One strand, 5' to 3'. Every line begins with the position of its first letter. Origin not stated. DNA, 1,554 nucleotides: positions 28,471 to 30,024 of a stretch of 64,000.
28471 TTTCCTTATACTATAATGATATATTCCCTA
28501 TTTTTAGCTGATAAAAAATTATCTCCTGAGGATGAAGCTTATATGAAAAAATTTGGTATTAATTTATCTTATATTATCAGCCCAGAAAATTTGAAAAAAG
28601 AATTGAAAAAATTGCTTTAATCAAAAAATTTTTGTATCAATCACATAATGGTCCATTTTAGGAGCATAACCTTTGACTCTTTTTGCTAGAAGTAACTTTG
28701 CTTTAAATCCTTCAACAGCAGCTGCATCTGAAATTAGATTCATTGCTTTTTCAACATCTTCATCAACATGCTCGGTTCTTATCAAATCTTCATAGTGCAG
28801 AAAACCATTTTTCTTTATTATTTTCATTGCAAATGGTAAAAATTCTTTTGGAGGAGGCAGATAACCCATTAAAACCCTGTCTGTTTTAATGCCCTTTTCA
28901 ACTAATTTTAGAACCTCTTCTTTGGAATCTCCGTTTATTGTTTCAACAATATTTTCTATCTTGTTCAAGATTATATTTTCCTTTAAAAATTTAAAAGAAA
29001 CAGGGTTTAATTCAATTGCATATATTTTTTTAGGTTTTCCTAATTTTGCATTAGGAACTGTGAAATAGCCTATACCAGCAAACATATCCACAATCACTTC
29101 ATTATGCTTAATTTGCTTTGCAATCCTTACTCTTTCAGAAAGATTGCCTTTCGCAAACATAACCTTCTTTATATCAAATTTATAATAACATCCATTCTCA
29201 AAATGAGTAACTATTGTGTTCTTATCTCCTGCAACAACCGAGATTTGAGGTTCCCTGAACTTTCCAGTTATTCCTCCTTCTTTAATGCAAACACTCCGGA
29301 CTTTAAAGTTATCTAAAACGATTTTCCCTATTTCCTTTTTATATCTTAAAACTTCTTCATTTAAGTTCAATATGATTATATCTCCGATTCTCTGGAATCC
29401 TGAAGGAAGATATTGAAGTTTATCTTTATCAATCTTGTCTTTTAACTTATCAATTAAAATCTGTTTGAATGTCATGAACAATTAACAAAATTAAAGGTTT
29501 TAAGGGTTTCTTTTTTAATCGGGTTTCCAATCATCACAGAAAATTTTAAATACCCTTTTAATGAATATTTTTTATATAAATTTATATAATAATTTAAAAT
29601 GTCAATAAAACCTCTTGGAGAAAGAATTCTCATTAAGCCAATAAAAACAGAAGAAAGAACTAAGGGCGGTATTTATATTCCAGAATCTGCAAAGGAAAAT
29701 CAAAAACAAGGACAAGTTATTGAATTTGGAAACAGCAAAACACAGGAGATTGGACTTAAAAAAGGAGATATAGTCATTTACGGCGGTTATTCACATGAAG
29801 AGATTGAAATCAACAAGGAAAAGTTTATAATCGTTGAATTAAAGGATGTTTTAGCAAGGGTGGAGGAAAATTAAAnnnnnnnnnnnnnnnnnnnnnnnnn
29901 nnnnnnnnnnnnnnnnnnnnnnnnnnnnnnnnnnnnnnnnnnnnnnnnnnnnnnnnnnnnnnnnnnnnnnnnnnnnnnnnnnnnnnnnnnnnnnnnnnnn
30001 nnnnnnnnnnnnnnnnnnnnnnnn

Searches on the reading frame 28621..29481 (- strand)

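Call 3: search_protein_families(library=pfam, proteins=[window:28621-29481:-], max_evalue=1)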
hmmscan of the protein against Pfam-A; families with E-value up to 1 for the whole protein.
window:28621-29481:- (286 aa): 11 families
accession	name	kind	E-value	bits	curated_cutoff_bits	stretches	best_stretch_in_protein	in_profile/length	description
PF02475.24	TRM5-TYW2_MTfase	-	2.5e-50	171.1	28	1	93-248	3-150/164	TRM5/TYW2 methyltransferase domain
PF25133.1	TYW2_N_2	-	4.7e-23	81.6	27.7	1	11-87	3-78/79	TYW2 N-terminal domain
PF03602.21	Cons_hypoth95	-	3.8e-07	30.4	24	1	125-243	40-158/182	Conserved hypothetical protein 95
PF09445.16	Methyltransf_15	-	1.9e-05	24.8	22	1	128-205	2-77/165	RNA cap guanine-N2 methyltransferase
PF06325.19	PrmA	-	0.00011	22.3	22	1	122-234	157-262/296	Ribosomal protein L11 methyltransferase (PrmA)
PF05175.20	MTS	-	0.0029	17.7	23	1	126-190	31-94/170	Methyltransferase small domain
PF01189.24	Methyltr_RsmB-F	-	0.0086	16.2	27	1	124-205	6-85/199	16S rRNA methyltransferase RsmB/F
PF05958.17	tRNA_U5-meth_tr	-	0.024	14.1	23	1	127-179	202-252/357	tRNA (Uracil-5-)-methyltransferase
PF12847.13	Methyltransf_18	-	0.028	14.9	27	1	115-188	2-76/151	Methyltransferase domain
PF02005.22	TRM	-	0.049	13.3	27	1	125-228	48-149/376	N2,N2-dimethylguanosine tRNA methyltransferase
PF00398.26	RrnaAD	-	0.073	12.6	24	1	122-173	26-75/263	Ribosomal RNA adenine dimethylase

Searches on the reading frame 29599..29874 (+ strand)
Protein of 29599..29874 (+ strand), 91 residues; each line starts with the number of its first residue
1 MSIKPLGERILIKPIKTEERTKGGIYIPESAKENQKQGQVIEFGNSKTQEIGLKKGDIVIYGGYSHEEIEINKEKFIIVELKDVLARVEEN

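Call 3: search_protein_families(library=pfam, proteins=[window:29599-29874:+], max_evalue=1)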
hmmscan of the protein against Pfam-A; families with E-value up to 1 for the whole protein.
window:29599-29874:+ (91 aa): 4 families
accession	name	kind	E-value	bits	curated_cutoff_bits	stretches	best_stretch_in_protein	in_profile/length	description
PF00166.26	Cpn10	-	1.2e-23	83.4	21.1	1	3-87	2-92/93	Chaperonin 10 Kd subunit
PF18925.5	DUF5675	-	0.069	13.5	26.7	1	8-43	67-101/114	Family of unknown function (DUF5675)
PF09897.14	DUF2124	-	0.087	13.2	27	1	21-75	44-99/141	Uncharacterized protein conserved in archaea (DUF2124)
PF07653.23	SH3_2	-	0.13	12.4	21.8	1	45-65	10-31/55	Variant SH3 domain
